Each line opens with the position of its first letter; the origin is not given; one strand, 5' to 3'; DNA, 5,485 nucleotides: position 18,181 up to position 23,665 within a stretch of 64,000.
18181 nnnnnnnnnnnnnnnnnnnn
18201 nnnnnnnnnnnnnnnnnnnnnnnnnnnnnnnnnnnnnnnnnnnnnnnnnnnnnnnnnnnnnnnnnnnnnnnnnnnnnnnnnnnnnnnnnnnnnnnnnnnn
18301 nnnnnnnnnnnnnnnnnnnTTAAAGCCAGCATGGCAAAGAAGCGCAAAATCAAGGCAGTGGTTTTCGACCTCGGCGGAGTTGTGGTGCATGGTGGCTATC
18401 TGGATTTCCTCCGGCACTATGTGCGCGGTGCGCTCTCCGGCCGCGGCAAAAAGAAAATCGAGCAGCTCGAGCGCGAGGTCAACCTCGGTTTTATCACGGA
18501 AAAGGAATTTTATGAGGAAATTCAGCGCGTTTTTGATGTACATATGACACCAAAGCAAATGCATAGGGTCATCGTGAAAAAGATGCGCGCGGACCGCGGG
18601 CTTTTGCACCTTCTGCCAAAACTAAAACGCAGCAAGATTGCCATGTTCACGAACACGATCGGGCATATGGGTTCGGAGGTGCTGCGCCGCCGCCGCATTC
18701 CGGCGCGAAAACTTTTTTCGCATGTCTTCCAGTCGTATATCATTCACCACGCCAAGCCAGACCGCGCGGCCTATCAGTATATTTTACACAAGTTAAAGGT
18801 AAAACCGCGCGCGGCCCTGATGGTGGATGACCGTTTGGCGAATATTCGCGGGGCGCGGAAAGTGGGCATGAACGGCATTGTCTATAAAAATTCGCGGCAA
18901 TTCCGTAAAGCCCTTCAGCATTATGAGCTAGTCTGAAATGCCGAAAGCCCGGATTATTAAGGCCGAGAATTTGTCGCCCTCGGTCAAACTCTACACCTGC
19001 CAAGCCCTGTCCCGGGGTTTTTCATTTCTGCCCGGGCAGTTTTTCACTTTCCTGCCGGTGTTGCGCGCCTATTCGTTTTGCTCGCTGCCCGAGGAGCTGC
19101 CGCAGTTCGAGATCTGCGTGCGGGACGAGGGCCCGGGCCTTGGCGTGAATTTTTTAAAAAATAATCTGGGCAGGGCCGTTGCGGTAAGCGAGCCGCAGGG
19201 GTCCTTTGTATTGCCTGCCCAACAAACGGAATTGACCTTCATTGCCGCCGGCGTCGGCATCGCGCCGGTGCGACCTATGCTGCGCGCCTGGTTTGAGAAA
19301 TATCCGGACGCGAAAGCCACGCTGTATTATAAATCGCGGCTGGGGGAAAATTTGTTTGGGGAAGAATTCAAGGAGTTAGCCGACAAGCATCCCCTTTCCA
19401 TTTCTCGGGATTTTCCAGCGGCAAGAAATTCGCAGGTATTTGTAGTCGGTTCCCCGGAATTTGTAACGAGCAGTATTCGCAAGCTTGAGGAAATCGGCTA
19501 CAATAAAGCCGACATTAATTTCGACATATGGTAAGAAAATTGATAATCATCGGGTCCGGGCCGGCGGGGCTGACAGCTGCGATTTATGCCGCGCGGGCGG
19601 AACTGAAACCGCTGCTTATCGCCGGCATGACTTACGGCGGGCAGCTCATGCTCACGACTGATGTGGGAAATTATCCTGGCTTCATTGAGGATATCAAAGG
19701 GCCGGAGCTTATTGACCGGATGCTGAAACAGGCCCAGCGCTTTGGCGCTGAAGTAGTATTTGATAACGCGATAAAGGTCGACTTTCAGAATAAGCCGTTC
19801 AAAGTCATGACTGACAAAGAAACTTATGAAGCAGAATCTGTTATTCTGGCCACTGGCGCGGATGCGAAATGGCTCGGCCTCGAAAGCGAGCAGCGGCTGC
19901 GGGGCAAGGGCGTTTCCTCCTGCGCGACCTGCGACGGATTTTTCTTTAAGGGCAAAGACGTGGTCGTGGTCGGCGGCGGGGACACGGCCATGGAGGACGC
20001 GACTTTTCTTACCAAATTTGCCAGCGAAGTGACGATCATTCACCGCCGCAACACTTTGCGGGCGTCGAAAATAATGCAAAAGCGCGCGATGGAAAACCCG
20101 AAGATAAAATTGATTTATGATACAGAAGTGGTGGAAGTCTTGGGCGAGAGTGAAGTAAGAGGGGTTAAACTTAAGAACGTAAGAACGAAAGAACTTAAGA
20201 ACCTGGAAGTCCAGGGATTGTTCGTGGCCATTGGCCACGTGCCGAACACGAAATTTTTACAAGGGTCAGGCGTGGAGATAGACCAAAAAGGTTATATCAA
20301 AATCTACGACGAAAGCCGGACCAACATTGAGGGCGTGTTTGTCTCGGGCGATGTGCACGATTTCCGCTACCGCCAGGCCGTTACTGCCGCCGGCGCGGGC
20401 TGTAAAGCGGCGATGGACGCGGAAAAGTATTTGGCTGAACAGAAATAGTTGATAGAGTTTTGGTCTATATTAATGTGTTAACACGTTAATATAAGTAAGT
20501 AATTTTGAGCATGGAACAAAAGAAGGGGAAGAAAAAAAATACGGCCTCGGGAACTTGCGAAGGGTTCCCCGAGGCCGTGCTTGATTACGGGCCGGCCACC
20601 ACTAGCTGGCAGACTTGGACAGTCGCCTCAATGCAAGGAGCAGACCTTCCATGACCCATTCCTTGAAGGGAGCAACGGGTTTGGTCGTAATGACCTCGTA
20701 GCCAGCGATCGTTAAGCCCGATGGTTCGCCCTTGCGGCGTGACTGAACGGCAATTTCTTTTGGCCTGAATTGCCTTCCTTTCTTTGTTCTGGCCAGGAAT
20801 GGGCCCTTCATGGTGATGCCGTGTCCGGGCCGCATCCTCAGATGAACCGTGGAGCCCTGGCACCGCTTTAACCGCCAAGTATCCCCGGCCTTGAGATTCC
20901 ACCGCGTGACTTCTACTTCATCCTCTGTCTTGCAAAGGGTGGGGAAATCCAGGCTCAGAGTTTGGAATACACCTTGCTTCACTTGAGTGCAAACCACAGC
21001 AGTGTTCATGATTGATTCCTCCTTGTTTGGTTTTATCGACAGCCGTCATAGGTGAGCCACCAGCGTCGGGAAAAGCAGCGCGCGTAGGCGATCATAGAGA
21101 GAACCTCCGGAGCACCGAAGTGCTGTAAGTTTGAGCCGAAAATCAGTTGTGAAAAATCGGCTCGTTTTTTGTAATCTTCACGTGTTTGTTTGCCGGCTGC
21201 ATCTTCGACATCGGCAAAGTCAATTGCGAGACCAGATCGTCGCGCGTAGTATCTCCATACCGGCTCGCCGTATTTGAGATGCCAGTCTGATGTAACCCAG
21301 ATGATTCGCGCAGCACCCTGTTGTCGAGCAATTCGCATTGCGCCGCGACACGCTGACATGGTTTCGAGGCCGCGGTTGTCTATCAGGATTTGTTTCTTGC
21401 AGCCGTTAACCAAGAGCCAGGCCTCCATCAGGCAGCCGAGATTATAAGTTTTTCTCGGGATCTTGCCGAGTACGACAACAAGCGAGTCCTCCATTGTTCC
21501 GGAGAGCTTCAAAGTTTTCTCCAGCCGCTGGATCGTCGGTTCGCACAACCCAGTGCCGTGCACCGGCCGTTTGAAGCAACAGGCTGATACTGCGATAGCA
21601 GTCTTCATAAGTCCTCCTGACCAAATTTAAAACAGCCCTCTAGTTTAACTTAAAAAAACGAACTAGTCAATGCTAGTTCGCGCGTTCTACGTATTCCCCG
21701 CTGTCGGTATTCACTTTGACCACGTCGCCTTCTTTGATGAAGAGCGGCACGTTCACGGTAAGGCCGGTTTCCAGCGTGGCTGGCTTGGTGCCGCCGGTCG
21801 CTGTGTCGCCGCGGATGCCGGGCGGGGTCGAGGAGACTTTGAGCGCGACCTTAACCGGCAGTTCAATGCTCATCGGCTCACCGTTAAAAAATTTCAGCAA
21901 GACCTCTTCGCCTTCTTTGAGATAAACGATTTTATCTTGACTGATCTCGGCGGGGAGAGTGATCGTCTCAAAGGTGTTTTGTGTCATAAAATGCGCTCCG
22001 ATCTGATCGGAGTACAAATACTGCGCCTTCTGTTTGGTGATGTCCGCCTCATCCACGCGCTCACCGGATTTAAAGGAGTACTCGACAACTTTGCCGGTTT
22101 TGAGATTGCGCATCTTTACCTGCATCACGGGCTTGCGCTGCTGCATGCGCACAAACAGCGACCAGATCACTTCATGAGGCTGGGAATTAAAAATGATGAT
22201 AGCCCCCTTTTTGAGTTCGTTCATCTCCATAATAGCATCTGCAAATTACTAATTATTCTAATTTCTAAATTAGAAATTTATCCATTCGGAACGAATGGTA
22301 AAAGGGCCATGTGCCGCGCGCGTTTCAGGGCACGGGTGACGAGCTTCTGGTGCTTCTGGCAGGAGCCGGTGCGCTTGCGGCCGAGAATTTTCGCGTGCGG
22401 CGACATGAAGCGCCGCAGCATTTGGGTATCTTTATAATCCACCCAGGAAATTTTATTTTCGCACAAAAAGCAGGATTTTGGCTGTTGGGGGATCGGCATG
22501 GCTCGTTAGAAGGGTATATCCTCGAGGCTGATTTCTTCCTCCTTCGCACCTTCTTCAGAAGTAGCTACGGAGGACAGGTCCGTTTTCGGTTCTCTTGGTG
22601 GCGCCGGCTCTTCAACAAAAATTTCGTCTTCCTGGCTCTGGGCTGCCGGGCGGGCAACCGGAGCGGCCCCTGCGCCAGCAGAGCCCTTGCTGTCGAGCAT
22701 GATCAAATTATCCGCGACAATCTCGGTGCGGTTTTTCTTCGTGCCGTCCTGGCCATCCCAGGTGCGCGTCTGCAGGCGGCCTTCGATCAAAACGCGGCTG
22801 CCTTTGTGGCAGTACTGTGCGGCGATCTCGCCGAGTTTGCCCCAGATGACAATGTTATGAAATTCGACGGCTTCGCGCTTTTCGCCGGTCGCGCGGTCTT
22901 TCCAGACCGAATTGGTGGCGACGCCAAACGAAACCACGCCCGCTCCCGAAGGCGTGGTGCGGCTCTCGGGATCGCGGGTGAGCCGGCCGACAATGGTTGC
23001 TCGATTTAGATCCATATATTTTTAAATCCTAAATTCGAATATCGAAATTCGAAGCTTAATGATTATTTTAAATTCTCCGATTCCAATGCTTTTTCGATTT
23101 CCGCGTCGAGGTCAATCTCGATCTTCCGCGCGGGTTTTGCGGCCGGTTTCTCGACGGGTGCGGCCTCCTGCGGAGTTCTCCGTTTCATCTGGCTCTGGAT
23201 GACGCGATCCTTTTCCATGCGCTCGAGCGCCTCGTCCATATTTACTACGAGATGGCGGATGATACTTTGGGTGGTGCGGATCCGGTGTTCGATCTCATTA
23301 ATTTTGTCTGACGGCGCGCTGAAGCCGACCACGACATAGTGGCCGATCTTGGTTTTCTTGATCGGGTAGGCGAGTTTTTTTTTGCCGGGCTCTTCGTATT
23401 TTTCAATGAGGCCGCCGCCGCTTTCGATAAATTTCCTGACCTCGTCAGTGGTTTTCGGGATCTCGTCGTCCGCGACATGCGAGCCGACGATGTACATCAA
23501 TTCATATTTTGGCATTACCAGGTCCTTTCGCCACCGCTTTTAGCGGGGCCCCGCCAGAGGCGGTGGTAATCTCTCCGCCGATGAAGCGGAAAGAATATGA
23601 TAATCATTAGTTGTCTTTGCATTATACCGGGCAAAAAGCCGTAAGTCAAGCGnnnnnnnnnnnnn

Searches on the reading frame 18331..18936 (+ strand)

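Call 41: search_protein_families(library=pfam, proteins=[window:18331-18936:+], max_evalue=0.0001)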
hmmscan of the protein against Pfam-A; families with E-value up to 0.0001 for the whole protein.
window:18331-18936:+ (201 aa): 3 families
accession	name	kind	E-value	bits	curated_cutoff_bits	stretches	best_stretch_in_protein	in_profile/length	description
PF00702.32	Hydrolase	-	2.4e-15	57.9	26.4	1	7-179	1-191/191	haloacid dehalogenase-like hydrolase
PF13419.12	HAD_2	-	2.6e-10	41.2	23.8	1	75-183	67-176/178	Haloacid dehalogenase-like hydrolase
PF13242.12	Hydrolase_like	-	4.2e-07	30.2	22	1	141-197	3-60/75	HAD-hyrolase-like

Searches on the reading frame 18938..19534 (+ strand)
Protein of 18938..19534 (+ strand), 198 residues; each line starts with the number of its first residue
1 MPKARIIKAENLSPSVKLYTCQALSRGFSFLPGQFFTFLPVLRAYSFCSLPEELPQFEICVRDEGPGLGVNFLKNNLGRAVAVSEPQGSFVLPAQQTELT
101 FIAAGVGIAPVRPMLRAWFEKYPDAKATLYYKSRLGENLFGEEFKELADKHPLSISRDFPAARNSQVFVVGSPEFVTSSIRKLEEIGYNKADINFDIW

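Call 41: search_protein_families(library=pfam, proteins=[window:18938-19534:+], max_evalue=0.0001)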
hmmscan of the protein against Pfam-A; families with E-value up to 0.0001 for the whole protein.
window:18938-19534:+ (198 aa): 1 family
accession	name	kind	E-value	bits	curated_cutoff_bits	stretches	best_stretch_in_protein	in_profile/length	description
PF00175.26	NAD_binding_1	-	2.6e-07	31.7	22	1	101-153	1-55/109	Oxidoreductase NAD-binding domain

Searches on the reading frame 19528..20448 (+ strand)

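Call 41: search_protein_families(library=pfam, proteins=[window:19528-20448:+], max_evalue=0.0001)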
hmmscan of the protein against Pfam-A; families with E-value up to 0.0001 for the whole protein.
window:19528-20448:+ (306 aa): 9 families
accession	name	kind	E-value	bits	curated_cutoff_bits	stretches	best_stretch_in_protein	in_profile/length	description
PF07992.20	Pyr_redox_2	-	9.3e-58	196.4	26.1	1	4-291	2-291/291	Pyridine nucleotide-disulphide oxidoreductase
PF13738.12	Pyr_redox_3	-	2.7e-27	96.3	30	1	78-274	100-305/305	Pyridine nucleotide-disulphide oxidoreductase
PF00070.33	Pyr_redox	-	1.9e-19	70.4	22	1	145-216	2-80/82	Pyridine nucleotide-disulphide oxidoreductase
PF03486.20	HI0933_like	-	1.4e-10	41.5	50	0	4-44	2-42/244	HI0933-like protein Rossmann domain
PF01266.30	DAO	-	2.6e-07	30.9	27.9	0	59-117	149-210/353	FAD dependent oxidoreductase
PF01946.23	Thi4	-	3.8e-06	26.7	26.2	0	4-38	19-55/235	Thi4 family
PF12831.13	FAD_oxidored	-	6.5e-06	26.1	27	0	5-49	2-50/416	FAD dependent oxidoreductase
PF01134.28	GIDA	-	1.7e-05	24.5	22.1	0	5-32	2-29/391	Glucose inhibited division protein A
PF00890.30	FAD_binding_2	-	9.2e-05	22.2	20.4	0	5-38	2-36/414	FAD binding domain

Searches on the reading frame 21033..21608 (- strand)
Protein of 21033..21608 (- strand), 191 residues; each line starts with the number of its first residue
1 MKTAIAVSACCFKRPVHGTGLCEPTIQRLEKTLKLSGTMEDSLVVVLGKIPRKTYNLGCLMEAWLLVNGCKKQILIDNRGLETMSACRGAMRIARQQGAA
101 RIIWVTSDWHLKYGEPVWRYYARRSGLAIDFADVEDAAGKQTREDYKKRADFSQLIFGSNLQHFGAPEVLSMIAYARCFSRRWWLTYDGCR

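Call 41: search_protein_families(library=pfam, proteins=[window:21033-21608:-], max_evalue=0.0001)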
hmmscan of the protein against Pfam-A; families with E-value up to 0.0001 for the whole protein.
window:21033-21608:- (191 aa): 1 family
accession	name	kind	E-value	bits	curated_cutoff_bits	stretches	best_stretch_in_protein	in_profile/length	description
PF02698.23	DUF218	-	3.2e-07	30.8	27.6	1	25-113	13-95/133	DUF218 domain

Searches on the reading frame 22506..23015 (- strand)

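Call 41: search_protein_families(library=pfam, proteins=[window:22506-23015:-], max_evalue=0.0001)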
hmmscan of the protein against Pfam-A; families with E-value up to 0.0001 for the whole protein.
window:22506-23015:- (169 aa): 1 family
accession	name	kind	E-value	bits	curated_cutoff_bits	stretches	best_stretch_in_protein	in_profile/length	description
PF00436.31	SSB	-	1.3e-36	125.2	26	1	3-106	1-103/104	Single-strand binding protein family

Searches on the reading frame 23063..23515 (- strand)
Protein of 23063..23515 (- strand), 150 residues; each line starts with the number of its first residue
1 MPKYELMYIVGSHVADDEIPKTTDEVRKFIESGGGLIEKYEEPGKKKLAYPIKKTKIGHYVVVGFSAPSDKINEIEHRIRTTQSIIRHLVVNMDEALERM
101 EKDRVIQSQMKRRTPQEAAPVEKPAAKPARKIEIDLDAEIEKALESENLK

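Call 42: search_protein_families(library=pfam, proteins=[window:23063-23515:-], max_evalue=0.0001)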
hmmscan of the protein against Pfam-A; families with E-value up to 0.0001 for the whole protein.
window:23063-23515:- (150 aa): 1 family
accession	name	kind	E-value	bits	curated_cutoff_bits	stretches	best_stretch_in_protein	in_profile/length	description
PF01250.22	Ribosomal_S6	-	6.1e-26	90.9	27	1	3-91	1-89/90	Ribosomal protein S6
